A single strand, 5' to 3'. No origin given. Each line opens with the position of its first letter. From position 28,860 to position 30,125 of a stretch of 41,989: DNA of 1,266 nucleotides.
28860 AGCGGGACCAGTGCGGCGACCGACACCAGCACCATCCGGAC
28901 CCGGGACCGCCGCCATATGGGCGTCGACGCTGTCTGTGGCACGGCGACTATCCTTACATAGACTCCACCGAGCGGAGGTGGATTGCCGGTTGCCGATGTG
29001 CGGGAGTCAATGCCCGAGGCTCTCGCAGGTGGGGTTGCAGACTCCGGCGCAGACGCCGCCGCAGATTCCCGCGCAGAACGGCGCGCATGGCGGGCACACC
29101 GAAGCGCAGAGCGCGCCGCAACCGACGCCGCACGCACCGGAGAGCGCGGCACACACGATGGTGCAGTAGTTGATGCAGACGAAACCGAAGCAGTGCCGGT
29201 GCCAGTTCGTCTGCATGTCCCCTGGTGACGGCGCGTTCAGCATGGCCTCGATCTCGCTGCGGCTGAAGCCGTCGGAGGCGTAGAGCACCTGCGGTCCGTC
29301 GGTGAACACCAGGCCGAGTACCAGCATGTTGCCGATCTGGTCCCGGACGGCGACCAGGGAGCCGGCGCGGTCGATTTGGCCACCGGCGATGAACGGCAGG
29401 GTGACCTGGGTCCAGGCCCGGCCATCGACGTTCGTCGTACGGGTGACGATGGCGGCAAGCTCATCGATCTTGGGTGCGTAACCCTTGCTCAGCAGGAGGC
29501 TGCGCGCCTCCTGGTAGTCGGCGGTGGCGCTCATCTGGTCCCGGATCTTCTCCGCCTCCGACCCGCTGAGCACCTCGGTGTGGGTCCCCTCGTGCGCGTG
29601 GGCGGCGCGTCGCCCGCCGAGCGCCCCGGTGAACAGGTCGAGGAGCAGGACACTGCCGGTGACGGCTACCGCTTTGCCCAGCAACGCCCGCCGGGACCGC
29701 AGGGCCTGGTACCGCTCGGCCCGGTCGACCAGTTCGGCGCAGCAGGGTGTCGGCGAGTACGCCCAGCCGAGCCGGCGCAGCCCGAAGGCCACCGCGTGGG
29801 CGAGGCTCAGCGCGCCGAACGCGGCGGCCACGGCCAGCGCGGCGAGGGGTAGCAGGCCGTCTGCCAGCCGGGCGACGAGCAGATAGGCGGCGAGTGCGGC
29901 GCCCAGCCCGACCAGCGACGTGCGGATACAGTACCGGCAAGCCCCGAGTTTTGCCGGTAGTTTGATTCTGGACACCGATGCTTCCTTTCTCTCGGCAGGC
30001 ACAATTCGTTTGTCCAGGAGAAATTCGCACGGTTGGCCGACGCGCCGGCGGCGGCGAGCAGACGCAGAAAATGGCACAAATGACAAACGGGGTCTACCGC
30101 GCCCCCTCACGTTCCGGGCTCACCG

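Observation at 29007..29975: Membrane protein ending in a 61-residue tail with 14 cysteines on a C-x3-C register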

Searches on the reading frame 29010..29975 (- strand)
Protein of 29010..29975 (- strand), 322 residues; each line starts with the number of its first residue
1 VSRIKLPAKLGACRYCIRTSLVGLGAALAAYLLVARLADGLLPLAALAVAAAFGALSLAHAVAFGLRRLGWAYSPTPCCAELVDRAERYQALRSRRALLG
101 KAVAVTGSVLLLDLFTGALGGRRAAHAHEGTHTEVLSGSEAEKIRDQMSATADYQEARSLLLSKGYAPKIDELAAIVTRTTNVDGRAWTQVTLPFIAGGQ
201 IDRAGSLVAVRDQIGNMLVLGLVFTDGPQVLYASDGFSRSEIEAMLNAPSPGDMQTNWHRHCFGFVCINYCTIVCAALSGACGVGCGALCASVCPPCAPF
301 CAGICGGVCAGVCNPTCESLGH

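Call 4: search_protein_families(library=pfam, proteins=[window:29010-29975:-], max_evalue=1)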
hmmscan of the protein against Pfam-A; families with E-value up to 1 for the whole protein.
window:29010-29975:- (322 aa): 2 families
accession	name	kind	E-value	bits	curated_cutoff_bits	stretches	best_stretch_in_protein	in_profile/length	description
PF12292.13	DUF3624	-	0.0034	18.2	27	1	7-69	12-75/76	Protein of unknown function (DUF3624)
PF14485.11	DUF4431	-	0.25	11.6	24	1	85-110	7-29/48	Domain of unknown function (DUF4431)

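Call 5: search_protein_families(library=ncbifam, proteins=[window:29010-29975:-], max_evalue=1)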
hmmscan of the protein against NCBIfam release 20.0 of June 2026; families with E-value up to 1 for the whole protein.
window:29010-29975:- (322 aa): 0 families

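Call 6: find_homologous_proteins(query=window:29010-29975:-, max_evalue=0.001)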
Query window:29010-29975:- (322 aa): 2 proteins with E <= 0.001 among 8000 candidates.
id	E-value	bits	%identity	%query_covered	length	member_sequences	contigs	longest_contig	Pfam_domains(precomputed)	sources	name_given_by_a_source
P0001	3.5e-209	712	99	100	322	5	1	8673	-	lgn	-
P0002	1.8e-47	180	60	50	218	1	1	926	-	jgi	-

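Call 10: find_related_loci(query=window:29010-29975:-, collection=genome_contigs, flank=10000)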
Query window:29010-29975:- (322 aa) in genome_contigs; peptide patterns used: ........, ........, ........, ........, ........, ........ (x = any residue, [..] = any of these).
88 stretches matched a pattern, but none encodes a relative of the query by tblastn (E <= 1e-3).

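Call 11: find_encoding_contigs(protein=P0001, flank=10000)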
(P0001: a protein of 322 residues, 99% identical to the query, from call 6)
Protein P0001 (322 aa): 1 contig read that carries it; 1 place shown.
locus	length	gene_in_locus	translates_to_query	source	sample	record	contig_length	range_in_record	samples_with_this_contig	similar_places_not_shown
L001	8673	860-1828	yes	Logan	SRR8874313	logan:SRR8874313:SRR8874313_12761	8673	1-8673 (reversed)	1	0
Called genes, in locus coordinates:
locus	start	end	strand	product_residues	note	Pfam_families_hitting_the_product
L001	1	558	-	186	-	?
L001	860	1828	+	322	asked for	-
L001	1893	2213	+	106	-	-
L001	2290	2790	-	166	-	PF04542:Sigma70_r2 (weak), PF08281:Sigma70_r4_2 (weak), PF00196:GerE (weak)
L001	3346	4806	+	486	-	PF13439:Glyco_transf_4, PF13579:Glyco_trans_4_4, PF00534:Glycos_transf_1, PF13692:Glyco_trans_1_4, PF13524:Glyco_trans_1_2 (weak)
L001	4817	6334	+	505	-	-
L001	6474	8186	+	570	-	PF04932:Wzy_C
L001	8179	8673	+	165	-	?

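Call 12: find_encoding_contigs(protein=P0002, flank=10000)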
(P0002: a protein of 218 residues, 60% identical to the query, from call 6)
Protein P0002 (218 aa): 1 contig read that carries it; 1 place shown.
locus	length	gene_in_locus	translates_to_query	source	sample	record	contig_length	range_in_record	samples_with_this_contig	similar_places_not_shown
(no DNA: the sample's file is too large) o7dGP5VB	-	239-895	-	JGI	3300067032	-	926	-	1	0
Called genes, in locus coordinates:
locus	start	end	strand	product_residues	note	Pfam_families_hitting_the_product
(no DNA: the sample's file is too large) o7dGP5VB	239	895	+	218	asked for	-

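Call 14: find_related_loci(query=window:29010-29975:-, collection=metagenome_contigs, flank=10000)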
Query window:29010-29975:- (322 aa) in metagenome_contigs; peptide patterns used: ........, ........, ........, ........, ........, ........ (x = any residue, [..] = any of these).
166 stretches matched a pattern, but none encodes a relative of the query by tblastn (E <= 1e-3).

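Call 15: search_solved_structures(query=window:29010-29975:-, max_evalue=10)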
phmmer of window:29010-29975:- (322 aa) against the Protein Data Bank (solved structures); distinct sequences matched with E-value up to 10: 2.
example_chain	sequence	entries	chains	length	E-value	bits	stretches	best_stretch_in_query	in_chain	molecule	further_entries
1l4u_A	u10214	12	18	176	0.34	13.3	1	26-105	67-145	SHIKIMATE KINASE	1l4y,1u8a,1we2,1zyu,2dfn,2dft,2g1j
2iyq_A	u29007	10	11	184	1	11.8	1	26-105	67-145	SHIKIMATE KINASE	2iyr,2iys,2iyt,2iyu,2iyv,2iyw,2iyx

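Call 18: search_protein_representatives(protein=window:29010-29975:-)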
Query: 322 residues. Proteins with E-value up to 0.001 (for the whole library): 20; up to 1e-10: 2; up to 1e-30: 2. The best 20 are listed.
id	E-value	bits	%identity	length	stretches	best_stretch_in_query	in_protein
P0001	1.1e-209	711.5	99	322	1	1-322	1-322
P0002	5.8e-48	180.2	64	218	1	1-152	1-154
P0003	2.3e-10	56.7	32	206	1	140-319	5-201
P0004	5.1e-10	55.5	63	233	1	42-92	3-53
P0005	3.9e-09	52.6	47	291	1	245-320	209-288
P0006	9.7e-09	51.3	30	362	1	72-320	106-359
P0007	1.4e-08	50.8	31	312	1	8-232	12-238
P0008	6.1e-08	48.7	42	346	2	249-319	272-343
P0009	1.3e-07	47.6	44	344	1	250-321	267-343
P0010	1.6e-07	47.3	43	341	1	252-318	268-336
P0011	3.5e-07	46.2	38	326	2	255-319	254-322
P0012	2.0e-06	43.8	47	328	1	253-322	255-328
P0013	4.0e-06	42.7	27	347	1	172-319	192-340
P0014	6.8e-06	42.0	45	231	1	266-318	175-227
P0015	1.9e-05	40.5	45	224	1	250-322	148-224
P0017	4.6e-05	39.3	44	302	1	257-319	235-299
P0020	3.0e-04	36.6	42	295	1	255-318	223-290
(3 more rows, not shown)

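Call 21: search_protein_families(library=ncbifam, proteins=[P0003, P0005, P0006, P0007, P0008, P0009, P0010, P0012, P0014, P0017], max_evalue=1)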
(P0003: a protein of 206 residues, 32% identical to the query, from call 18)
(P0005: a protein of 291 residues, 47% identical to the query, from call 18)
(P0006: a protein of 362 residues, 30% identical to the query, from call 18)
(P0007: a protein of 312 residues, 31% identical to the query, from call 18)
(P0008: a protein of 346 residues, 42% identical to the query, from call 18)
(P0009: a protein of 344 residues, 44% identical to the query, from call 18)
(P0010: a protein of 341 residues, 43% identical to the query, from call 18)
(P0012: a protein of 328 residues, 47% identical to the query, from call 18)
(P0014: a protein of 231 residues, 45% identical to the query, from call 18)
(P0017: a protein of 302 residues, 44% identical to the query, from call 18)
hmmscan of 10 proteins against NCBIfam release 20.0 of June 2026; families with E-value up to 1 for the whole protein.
P0003 (206 aa): 1 family
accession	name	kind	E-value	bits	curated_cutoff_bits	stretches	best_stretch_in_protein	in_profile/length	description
NF047765.1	LIC_13387_fam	subfamily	0.24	11.1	33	1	148-192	86-130/131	LIC_13387 family protein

P0005 (291 aa): 0 families

P0006 (362 aa): 1 family
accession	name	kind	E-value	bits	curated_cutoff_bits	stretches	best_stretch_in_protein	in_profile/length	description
TIGR02811.1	formate_TAT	hypoth_equivalog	0.00052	20.3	48.45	1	118-155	7-46/66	formate dehydrogenase region TAT target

P0007 (312 aa): 0 families

P0008 (346 aa): 2 families
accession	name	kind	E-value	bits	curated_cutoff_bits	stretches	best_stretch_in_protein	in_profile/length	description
TIGR02811.1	formate_TAT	hypoth_equivalog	0.0072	16.6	48.45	1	39-76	7-45/66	formate dehydrogenase region TAT target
TIGR01409.1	TAT_signal_seq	domain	0.029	14.7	16.7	1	43-61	3-21/29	twin-arginine translocation signal domain-containing protein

P0009 (344 aa): 0 families

P0010 (341 aa): 2 families
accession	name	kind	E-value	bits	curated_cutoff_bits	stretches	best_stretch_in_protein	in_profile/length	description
TIGR02811.1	formate_TAT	hypoth_equivalog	0.054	13.8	48.45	1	4-35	4-35/66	formate dehydrogenase region TAT target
TIGR01409.1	TAT_signal_seq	domain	0.27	11.7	16.7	1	9-27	1-19/29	twin-arginine translocation signal domain-containing protein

P0012 (328 aa): 2 families
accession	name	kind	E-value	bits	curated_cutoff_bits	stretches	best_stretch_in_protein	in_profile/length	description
TIGR02811.1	formate_TAT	hypoth_equivalog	0.0069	16.7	48.45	1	29-73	2-45/66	formate dehydrogenase region TAT target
TIGR01409.1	TAT_signal_seq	domain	0.026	14.9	16.7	1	37-64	2-28/29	twin-arginine translocation signal domain-containing protein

P0014 (231 aa): 1 family
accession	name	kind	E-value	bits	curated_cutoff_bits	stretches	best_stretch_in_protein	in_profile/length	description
NF006514.0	PRK08960.1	equivalog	0.16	10.8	554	1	60-134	50-121/388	pyridoxal phosphate-dependent aminotransferase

P0017 (302 aa): 2 families
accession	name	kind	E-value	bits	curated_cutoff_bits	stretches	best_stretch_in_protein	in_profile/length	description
TIGR02995.1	ectoine_ehuB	equivalog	0.17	11.1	190.9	1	52-96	38-87/275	ectoine/hydroxyectoine ABC transporter substrate-binding protein EhuB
TIGR02811.1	formate_TAT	hypoth_equivalog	0.2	12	48.45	1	2-31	10-39/66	formate dehydrogenase region TAT target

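Call 22: search_protein_families(library=pfam, proteins=[P0003, P0005, P0006, P0007, P0008, P0009, P0010, P0012, P0014, P0017], max_evalue=1)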
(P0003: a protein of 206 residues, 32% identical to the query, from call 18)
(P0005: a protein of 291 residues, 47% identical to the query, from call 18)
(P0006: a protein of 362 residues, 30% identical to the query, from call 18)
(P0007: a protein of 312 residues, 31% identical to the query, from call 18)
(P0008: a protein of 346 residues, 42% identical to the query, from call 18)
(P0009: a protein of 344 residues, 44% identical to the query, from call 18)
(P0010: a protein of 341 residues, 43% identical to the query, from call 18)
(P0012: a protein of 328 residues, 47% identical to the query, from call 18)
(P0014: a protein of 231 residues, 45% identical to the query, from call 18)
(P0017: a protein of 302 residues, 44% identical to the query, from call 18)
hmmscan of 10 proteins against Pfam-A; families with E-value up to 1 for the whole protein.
P0003 (206 aa): 0 families

P0005 (291 aa): 0 families

P0006 (362 aa): 1 family
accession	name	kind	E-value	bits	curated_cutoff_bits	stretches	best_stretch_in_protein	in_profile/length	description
PF04134.17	DCC1-like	-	0.018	16.7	27.8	1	8-49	1-43/113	DCC1-like thiol-disulfide oxidoreductase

P0007 (312 aa): 1 family
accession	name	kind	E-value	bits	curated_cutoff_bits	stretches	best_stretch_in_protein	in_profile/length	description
PF12292.13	DUF3624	-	0.003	18.4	27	1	9-71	10-73/76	Protein of unknown function (DUF3624)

P0008 (346 aa): 0 families

P0009 (344 aa): 0 families

P0010 (341 aa): 1 family
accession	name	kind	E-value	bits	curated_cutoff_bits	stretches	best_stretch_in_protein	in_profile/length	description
PF06125.17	DUF961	-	0.2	12.6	25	0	233-262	40-69/100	Bacterial protein of unknown function (DUF961)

P0012 (328 aa): 0 families

P0014 (231 aa): 0 families

P0017 (302 aa): 1 family
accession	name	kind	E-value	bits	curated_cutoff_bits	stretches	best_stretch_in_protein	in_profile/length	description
PF10518.14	TAT_signal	-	0.096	13.1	22.7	1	1-20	2-21/21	TAT (twin-arginine translocation) pathway signal sequence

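Call 26: list_cluster_members(proteins=[P0003, P0005, P0006, P0007, P0008, P0009, P0010, P0012, P0014, P0017])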
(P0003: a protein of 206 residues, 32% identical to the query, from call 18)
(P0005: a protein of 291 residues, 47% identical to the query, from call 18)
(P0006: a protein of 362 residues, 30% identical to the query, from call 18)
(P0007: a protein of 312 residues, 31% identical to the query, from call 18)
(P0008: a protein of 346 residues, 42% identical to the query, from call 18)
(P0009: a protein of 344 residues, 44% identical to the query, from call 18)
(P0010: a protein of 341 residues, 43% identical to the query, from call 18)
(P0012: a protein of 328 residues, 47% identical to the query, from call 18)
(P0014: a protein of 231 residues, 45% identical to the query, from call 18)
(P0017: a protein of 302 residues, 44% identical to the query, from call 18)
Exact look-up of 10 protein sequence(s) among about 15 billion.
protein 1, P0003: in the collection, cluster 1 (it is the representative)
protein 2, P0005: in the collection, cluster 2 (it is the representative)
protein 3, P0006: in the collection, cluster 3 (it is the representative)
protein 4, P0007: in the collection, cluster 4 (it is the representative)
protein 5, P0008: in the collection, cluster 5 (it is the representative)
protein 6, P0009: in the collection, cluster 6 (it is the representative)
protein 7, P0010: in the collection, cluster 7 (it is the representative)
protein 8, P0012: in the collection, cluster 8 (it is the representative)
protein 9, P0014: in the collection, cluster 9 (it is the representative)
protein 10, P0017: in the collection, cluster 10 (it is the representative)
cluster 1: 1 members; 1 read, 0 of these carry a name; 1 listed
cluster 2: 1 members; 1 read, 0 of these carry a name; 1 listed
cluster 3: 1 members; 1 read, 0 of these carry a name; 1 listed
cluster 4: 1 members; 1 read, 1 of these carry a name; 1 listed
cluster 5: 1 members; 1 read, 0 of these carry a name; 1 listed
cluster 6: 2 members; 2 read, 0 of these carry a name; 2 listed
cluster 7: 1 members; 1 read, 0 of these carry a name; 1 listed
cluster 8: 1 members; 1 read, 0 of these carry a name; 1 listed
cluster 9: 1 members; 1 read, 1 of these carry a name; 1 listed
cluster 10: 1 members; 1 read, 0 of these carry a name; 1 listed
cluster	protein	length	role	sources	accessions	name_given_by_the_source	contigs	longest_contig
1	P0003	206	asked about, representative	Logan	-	-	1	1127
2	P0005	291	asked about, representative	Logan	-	-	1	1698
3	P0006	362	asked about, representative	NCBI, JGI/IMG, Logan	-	-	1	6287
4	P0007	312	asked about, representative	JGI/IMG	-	hypothetical protein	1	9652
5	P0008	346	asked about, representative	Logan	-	-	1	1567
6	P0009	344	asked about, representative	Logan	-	-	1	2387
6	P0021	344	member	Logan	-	-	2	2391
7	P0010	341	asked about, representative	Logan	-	-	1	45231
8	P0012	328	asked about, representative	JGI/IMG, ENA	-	-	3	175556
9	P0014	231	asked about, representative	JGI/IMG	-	hypothetical protein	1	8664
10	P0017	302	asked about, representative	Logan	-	-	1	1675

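Call 37: find_encoding_contigs(protein=P0007, flank=6000, max_places=3)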
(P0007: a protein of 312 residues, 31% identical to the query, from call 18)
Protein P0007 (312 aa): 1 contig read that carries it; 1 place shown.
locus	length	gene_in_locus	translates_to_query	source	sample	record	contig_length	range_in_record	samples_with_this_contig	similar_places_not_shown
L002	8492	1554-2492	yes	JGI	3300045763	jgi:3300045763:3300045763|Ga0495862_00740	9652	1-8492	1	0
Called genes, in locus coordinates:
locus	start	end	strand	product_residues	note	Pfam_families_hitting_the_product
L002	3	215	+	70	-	?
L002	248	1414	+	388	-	PF07676:PD40 (faint), PF25174:Beta-prop_THOC3 (weak)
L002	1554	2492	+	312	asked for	-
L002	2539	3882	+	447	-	PF13570:Beta-prop_ACSF4 (faint), PF13360:PQQ_2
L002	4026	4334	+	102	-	PF00041:fn3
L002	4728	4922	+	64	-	-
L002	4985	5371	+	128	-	-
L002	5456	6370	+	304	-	PF00005:ABC_tran, PF13304:AAA_21 (weak)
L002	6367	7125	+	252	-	PF12730:ABC2_membrane_4 (weak)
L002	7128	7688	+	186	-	-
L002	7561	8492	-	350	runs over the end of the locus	-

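Call 38: find_encoding_contigs(protein=P0006, flank=6000, max_places=3)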
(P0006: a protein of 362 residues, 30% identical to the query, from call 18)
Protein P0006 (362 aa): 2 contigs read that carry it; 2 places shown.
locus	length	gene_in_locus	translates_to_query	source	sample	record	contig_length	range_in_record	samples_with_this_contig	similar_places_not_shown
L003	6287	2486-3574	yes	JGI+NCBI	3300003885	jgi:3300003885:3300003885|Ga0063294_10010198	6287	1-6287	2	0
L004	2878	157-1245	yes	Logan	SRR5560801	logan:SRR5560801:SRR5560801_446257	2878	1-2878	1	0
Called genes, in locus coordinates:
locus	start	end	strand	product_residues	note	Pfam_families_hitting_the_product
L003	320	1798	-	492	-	PF01171:ATP_bind_3, PF11734:TilS_C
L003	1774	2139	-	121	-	PF04977:DivIC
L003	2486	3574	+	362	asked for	-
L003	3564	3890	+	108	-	-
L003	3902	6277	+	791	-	-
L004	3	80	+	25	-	?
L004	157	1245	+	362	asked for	-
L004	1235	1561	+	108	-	-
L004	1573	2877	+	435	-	?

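Call 39: find_encoding_contigs(protein=P0014, flank=6000, max_places=3)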
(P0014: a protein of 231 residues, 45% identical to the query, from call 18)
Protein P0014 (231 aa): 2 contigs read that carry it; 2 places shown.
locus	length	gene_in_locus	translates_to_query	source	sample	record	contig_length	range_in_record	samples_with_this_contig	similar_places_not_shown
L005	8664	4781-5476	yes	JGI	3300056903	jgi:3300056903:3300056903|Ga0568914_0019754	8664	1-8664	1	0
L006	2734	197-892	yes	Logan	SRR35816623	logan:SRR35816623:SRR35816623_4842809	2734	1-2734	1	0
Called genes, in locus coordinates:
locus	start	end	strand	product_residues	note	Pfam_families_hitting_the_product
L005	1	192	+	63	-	?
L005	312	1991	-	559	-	PF13506:Glyco_transf_21, PF00535:Glycos_transf_2, PF10111:Glyco_tranf_2_2 (weak), PF13641:Glyco_tranf_2_3, PF01644:Chitin_synth_1, PF03142:Chitin_synth_2, PF13632:Glyco_trans_2_3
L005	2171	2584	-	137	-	PF00075:RNase_H, PF13456:RVT_3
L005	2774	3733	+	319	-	PF00248:Aldo_ket_red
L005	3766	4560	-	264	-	PF13489:Methyltransf_23, PF01209:Ubie_methyltran, PF05175:MTS (faint), PF13847:Methyltransf_31, PF08241:Methyltransf_11, PF08242:Methyltransf_12, PF13649:Methyltransf_25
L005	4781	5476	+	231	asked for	-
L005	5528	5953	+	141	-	-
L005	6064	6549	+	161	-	PF00578:AhpC-TSA, PF08534:Redoxin, PF02630:SCO1-SenC, PF00085:Thioredoxin (faint), PF13098:Thioredoxin_2, PF13905:Thioredoxin_8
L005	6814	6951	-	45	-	-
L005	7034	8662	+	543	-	?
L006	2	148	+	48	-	?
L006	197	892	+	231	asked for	-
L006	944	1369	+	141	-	-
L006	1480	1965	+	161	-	PF00578:AhpC-TSA, PF08534:Redoxin, PF02630:SCO1-SenC, PF00085:Thioredoxin (faint), PF13098:Thioredoxin_2, PF13905:Thioredoxin_8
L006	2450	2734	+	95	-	?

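Call 44: find_encoding_contigs(protein=P0012, flank=5000, max_places=2)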
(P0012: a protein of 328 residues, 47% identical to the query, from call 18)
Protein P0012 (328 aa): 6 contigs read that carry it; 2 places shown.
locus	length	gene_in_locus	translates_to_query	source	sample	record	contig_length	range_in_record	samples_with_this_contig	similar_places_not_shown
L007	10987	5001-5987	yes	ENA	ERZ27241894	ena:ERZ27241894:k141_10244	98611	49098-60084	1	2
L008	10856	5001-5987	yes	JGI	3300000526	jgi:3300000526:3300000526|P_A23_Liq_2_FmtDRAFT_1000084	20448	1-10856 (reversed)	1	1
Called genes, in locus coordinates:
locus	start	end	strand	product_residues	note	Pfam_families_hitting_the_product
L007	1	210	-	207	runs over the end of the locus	PF01694:Rhomboid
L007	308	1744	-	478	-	PF02667:SCFA_trans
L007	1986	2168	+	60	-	PF28085:HVO_0416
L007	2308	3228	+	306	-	PF02355:SecD_SecF_C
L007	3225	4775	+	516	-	PF02355:SecD_SecF_C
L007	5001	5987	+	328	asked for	-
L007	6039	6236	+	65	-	-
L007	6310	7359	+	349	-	PF15461:BCD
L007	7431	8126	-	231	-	PF01351:RNase_HII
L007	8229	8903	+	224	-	PF01209:Ubie_methyltran, PF13489:Methyltransf_23, PF13649:Methyltransf_25, PF13847:Methyltransf_31, PF08241:Methyltransf_11, PF08242:Methyltransf_12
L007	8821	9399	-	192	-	-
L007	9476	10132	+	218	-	PF03745:DUF309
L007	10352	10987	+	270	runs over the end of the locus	PF19138:TbsP_N, PF23336:HTH_TbsP_C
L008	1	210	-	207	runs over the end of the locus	PF01694:Rhomboid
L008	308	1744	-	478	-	PF02667:SCFA_trans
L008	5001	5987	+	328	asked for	-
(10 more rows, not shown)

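Call 45: find_encoding_contigs(protein=P0010, flank=5000, max_places=2)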
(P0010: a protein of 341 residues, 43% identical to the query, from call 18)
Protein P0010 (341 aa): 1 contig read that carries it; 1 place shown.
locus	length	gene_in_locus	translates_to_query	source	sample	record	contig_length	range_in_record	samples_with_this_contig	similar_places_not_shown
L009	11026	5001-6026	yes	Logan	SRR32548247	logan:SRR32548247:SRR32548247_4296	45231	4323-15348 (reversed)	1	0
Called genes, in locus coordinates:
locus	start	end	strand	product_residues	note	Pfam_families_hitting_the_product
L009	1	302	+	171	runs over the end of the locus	-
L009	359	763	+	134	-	-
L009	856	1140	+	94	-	-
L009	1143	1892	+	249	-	-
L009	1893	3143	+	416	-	-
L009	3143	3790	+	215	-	-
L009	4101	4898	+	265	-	-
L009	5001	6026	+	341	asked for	-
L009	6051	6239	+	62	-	-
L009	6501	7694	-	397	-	PF00082:Peptidase_S8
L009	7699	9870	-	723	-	PF00432:Prenyltrans, PF13243:SQHop_cyclase_C (faint)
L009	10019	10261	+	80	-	-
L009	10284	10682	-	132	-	-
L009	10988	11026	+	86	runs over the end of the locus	-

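Call 57: find_related_loci(query=A3, collection=genome_contigs, flank=4000)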
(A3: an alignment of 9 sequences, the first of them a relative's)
Query A3 (344 aa) in genome_contigs; peptide patterns used: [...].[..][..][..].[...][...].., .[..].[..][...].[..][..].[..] (x = any residue, [..] = any of these).
88 stretches matched a pattern; 3 encode a relative of the query (tblastn E <= 1e-3); 3 distinct loci.
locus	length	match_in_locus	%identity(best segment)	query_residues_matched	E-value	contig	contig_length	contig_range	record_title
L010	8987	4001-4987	46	3-344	2e-86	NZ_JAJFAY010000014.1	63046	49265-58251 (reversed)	Haladaptatus sp. DYF46 Scaffold14_1, whole genome shotgun sequence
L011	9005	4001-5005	47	1-344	5e-91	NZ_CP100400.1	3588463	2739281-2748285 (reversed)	Halorussus aquaticus strain XZYJ18 chromosome, complete genome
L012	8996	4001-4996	40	1-344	3e-52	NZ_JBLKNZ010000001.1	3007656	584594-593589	Halovenus marina strain SYNS179 SYNS179_ctg01, whole genome shotgun sequence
